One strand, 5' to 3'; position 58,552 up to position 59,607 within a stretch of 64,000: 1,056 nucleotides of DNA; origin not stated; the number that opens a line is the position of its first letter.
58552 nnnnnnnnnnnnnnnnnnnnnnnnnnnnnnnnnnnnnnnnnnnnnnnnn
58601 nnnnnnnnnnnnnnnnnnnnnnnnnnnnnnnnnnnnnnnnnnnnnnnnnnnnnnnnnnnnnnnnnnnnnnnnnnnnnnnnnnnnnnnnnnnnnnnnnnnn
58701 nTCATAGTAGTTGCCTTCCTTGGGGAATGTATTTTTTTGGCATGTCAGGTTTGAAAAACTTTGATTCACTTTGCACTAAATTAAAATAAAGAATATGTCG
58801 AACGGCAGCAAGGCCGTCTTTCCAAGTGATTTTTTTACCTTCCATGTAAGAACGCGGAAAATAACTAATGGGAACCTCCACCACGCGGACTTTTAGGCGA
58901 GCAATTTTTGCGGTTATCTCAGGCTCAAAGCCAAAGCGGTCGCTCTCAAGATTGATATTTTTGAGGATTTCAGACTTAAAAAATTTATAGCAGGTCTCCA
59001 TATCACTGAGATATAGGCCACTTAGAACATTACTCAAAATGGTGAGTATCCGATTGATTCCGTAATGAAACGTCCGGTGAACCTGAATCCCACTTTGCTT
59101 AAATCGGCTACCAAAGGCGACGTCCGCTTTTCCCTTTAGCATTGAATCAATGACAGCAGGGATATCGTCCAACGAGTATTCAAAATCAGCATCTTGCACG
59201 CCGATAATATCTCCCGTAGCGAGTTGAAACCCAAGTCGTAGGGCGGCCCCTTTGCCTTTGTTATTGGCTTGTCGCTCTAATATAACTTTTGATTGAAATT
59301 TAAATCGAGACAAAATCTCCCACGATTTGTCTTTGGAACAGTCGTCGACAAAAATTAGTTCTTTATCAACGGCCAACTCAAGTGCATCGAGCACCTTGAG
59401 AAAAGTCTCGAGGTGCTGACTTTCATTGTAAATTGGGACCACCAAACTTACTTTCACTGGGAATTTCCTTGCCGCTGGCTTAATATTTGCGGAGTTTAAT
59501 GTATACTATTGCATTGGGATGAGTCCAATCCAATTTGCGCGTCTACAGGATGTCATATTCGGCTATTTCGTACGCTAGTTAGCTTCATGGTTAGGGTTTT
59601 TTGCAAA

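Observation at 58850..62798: Diverged duplicate of the divergent GT2-GT2 start region, with an in-frame 378-nt deletion and a frameshift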

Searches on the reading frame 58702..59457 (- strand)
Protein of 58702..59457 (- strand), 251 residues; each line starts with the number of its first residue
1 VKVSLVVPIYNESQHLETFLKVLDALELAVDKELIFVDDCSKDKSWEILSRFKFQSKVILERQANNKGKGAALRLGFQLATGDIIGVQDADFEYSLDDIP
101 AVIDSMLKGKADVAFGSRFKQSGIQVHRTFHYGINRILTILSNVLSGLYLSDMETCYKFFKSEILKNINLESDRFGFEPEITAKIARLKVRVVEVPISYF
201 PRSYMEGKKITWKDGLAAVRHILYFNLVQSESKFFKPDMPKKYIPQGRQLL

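Call 6: search_protein_families(library=pfam, proteins=[window:58702-59457:-], max_evalue=0.01)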
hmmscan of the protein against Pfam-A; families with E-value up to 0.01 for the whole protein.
window:58702-59457:- (251 aa): 2 families
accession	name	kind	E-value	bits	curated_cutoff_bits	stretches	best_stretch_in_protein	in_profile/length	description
PF00535.33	Glycos_transf_2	-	3.8e-29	102.2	23.3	1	4-167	1-166/168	Glycosyl transferase family 2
PF10111.15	Glyco_tranf_2_2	-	7.1e-05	22.9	27.3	1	4-103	1-103/276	Glycosyltransferase like family 2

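Call 8: find_encoding_contigs(protein=window:58702-59457:-, flank=10000, max_places=10)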
Protein window:58702-59457:- (251 aa): no gene with exactly this product is on record in the collection.

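Call 60: search_protein_families(library=ncbifam, proteins=[window:58702-59457:-], max_evalue=0.001)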
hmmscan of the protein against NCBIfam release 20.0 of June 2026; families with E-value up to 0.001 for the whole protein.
window:58702-59457:- (251 aa): 16 families
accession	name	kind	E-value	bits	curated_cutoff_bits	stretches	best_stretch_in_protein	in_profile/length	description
TIGR04182.1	glyco_TIGR04182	equivalog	1e-23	84.2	325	1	3-224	2-216/293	S-layer glycoprotein N-glycosyltransferase AglJ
NF007986.1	PRK10714.1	equivalog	4.8e-16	58.7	529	1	2-208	7-209/316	undecaprenyl-phosphate 4-deoxy-4-formamido-L-arabinose transferase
NF058614.1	PPMAGASynPpgS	equivalog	1.6e-15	57.1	370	1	3-210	2-207/226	polyprenyl-phospho-N-acetylgalactosaminyl synthase PpgS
NF047588.1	GlcsyltransPgfSStrep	equivalog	4.2e-14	52.5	500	1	1-167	1-166/308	glycosyltransferase PgfS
TIGR03937.1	PgaC_IcaA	equivalog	8.6e-14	51.3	422.3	1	2-91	46-135/407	poly-beta-1,6-N-acetyl-D-glucosamine synthase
NF007482.0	PRK10073.1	equivalog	2.5e-13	49.7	423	1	2-112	7-116/334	glycosyltransferase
NF041391.1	DPhHxTase_Halo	equivalog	2.7e-13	49.4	375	1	10-203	4-187/213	dolichyl-phosphate hexose transferase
TIGR04283.1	glyco_like_mftF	equivalog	2.8e-13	50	182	1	3-135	1-126/221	TIGR04283 family arsenosugar biosynthesis glycosyltransferase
NF041875.1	EPS_EpsD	equivalog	8.4e-11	41.8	370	1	3-117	1-115/325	exopolysaccharide biosynthesis glycosyltransferase EpsD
TIGR03965.1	mycofact_glyco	equivalog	1e-10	41.1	280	1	2-92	75-165/467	mycofactocin biosynthesis glycosyltransferase MftF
NF047683.1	TeichurnBiosyTuaG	equivalog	2.2e-08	34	400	1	2-117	7-122/252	teichuronic acid biosynthesis protein TuaG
NF010496.0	PRK13915.1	equivalog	3.7e-07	29.5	262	1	2-94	32-129/307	glucosyl-3-phosphoglycerate synthase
NF053739.1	GlytfEpsEBac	equivalog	7.9e-07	28.3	450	1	2-91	2-92/265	glycosyltransferase EpsE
TIGR03111.1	glyc2_xrt_Gpos1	hypoth_equivalog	6e-06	25.3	363.95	1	2-103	50-153/439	TIGR03111 family XrtG-associated glycosyltransferase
NF038302.1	EPS_HpsE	equivalog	1.6e-05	24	300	1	2-119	2-124/307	hormogonium polysaccharide biosynthesis glycosyltransferase HpsE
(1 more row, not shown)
